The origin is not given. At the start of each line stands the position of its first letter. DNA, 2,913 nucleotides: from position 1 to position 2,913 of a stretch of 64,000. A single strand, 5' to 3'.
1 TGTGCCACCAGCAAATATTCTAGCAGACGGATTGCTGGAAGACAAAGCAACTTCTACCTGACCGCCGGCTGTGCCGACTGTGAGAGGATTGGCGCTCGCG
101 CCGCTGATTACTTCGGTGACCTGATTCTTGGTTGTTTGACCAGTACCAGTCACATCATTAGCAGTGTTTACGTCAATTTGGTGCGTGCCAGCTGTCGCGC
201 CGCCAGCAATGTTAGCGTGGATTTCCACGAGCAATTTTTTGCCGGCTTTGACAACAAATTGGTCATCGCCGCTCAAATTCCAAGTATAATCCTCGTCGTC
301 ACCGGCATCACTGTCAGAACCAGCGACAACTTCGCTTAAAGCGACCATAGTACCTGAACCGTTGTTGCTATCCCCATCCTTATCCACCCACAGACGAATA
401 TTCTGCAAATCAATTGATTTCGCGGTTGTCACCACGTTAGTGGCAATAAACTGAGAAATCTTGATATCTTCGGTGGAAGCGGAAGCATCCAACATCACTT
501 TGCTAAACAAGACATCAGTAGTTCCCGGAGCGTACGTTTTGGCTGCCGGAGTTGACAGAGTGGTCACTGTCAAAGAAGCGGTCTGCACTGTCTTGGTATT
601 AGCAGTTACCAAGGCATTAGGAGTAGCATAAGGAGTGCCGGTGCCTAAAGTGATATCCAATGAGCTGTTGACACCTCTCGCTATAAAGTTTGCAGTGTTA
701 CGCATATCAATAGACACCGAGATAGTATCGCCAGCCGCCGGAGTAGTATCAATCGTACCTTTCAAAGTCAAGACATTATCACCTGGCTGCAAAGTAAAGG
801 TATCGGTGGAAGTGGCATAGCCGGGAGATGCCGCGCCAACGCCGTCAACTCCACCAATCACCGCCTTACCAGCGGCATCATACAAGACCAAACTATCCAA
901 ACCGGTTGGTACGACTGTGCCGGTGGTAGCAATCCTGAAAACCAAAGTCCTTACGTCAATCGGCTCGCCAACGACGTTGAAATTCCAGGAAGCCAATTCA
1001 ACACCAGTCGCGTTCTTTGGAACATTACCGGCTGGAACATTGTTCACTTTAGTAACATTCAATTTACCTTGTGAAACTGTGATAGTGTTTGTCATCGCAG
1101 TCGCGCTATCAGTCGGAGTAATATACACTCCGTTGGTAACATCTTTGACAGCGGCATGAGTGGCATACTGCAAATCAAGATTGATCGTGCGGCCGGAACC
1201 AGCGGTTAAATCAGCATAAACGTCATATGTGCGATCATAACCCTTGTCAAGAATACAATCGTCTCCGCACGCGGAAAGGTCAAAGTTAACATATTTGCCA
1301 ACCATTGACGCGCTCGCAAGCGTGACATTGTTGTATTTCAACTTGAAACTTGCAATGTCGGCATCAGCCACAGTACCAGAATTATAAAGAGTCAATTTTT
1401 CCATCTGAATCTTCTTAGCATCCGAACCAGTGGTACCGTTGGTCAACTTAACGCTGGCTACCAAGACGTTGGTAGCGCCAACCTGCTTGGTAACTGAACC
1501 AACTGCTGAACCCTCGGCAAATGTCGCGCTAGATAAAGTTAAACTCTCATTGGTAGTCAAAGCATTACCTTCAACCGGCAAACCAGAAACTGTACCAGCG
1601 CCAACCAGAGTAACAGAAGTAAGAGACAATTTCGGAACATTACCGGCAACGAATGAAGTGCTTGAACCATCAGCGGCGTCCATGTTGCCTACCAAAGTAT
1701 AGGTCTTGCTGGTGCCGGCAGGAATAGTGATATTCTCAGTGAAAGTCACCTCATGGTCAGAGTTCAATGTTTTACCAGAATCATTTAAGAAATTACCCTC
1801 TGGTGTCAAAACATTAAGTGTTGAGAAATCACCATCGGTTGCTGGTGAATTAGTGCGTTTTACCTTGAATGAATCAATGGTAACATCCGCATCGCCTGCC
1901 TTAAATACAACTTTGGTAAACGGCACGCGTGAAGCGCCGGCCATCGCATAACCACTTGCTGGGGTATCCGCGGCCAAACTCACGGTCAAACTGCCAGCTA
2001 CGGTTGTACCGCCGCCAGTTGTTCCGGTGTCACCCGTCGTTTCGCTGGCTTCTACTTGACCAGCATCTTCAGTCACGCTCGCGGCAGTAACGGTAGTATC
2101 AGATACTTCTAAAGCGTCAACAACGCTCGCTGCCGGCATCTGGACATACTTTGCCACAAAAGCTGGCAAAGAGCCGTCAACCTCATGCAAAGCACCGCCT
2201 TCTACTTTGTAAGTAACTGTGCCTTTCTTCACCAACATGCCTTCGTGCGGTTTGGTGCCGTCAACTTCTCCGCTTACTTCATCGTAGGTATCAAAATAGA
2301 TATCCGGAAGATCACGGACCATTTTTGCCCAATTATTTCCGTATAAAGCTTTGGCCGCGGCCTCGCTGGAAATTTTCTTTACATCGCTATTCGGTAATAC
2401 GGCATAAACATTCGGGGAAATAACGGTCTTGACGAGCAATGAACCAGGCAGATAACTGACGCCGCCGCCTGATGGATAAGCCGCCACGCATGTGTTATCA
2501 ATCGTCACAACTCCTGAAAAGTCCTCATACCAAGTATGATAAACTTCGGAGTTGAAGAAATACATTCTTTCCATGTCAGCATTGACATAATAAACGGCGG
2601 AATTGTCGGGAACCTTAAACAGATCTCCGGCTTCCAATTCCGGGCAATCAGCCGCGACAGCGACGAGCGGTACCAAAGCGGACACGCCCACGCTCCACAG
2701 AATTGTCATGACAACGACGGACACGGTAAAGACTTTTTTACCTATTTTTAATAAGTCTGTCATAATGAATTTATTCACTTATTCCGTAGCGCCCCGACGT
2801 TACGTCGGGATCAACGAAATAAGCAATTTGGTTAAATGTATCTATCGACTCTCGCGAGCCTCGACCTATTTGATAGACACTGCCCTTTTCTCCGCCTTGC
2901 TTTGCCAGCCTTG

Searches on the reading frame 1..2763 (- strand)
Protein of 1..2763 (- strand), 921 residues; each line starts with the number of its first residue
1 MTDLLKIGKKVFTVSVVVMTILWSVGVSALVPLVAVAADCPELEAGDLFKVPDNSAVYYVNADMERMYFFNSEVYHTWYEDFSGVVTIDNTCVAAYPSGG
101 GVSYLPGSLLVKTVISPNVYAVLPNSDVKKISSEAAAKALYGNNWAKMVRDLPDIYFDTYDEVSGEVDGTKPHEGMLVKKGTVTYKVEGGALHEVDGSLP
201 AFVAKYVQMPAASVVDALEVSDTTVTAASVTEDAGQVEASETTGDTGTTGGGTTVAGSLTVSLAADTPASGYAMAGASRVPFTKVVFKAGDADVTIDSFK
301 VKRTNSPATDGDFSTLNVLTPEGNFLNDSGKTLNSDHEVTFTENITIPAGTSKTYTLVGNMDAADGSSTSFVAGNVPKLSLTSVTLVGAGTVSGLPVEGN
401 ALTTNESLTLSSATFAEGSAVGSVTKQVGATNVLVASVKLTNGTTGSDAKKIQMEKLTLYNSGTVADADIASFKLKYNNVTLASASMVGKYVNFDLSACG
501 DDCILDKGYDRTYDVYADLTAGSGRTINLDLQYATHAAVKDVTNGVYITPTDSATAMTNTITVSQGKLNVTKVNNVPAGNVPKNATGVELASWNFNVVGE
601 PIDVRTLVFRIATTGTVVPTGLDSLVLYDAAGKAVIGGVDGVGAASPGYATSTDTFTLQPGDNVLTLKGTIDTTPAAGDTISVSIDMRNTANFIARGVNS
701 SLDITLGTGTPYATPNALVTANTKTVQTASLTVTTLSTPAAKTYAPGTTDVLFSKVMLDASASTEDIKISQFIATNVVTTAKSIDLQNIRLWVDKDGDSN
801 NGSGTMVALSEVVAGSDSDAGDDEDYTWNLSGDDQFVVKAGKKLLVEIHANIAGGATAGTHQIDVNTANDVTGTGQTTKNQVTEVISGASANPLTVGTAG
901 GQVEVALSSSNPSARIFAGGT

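Call 99: search_protein_families(library=pfam, proteins=[window:1-2763:-], max_evalue=0.05)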
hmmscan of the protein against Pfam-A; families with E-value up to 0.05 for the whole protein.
seq(921 aa): 0 families
